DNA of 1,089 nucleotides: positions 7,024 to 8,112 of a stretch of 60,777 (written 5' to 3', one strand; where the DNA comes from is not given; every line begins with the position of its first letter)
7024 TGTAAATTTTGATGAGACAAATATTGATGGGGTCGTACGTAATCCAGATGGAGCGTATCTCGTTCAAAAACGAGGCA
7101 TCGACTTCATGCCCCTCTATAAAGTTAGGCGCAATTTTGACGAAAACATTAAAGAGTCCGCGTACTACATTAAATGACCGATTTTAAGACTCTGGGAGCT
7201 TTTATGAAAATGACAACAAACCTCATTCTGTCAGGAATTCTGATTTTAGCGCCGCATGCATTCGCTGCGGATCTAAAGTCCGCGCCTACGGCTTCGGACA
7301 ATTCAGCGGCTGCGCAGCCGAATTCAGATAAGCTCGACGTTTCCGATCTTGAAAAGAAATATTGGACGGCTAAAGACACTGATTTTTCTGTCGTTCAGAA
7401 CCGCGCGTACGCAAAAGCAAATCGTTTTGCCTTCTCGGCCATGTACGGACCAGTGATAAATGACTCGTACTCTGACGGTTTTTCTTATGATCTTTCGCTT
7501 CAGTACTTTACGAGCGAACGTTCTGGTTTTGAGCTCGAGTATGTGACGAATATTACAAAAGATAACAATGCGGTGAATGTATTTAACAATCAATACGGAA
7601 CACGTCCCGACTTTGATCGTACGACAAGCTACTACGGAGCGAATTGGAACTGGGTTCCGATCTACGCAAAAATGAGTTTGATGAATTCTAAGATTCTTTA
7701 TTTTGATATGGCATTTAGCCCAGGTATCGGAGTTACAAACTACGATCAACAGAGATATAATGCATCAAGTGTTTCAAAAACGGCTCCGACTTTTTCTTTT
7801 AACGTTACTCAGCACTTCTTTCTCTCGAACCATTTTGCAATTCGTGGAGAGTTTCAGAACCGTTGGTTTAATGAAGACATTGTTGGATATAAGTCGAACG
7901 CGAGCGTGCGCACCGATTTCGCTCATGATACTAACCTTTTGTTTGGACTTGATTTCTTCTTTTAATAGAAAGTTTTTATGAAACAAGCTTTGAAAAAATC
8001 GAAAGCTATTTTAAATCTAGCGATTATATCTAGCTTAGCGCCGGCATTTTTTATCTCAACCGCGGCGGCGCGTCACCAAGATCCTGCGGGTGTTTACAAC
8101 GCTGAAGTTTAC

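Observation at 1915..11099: Seven-gene translationally coupled envelope operon resembling a compact Glt/Nfs-type trans-envelope machine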

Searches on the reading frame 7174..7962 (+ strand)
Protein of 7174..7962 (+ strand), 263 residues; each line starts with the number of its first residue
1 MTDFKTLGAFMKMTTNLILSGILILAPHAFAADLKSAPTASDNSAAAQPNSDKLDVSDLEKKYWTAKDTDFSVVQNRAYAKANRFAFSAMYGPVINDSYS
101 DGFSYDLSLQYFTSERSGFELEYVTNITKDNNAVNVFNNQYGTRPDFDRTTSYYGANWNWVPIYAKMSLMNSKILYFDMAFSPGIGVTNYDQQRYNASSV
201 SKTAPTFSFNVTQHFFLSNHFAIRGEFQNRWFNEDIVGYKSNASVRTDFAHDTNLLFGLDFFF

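Call 4: search_protein_families(library=pfam, proteins=[window:7174-7962:+], max_evalue=0.1)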
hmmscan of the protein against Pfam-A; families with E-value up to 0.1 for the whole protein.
window:7174-7962:+ (263 aa): 1 family
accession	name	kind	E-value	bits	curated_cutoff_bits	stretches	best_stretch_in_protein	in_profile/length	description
PF13505.12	OMP_b-brl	-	0.01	16.4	28.7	1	96-237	37-163/175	Outer membrane protein beta-barrel domain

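Call 5: search_protein_families(library=ncbifam, proteins=[window:7174-7962:+], max_evalue=0.1)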
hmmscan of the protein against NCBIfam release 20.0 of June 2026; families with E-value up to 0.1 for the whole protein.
window:7174-7962:+ (263 aa): 1 family
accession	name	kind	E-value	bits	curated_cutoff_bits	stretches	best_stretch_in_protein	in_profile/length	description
TIGR04565.1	OMP_myx_plus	subfamily_domain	9.9e-23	80.9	60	1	92-263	2-161/161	outer membrane beta-barrel domain-containing protein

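Call 14: find_encoding_contigs(protein=window:7174-7962:+, flank=10000, max_places=6)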
Protein window:7174-7962:+ (263 aa): no gene with exactly this product is on record in the collection.

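Call 86: find_encoding_contigs(protein=window:7204-7962:+, flank=1000, max_places=1)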
Protein window:7204-7962:+ (253 aa): no gene with exactly this product is on record in the collection.

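Call 87: find_encoding_contigs(protein=window:7210-7962:+, flank=1000, max_places=1)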
Protein window:7210-7962:+ (251 aa): no gene with exactly this product is on record in the collection.
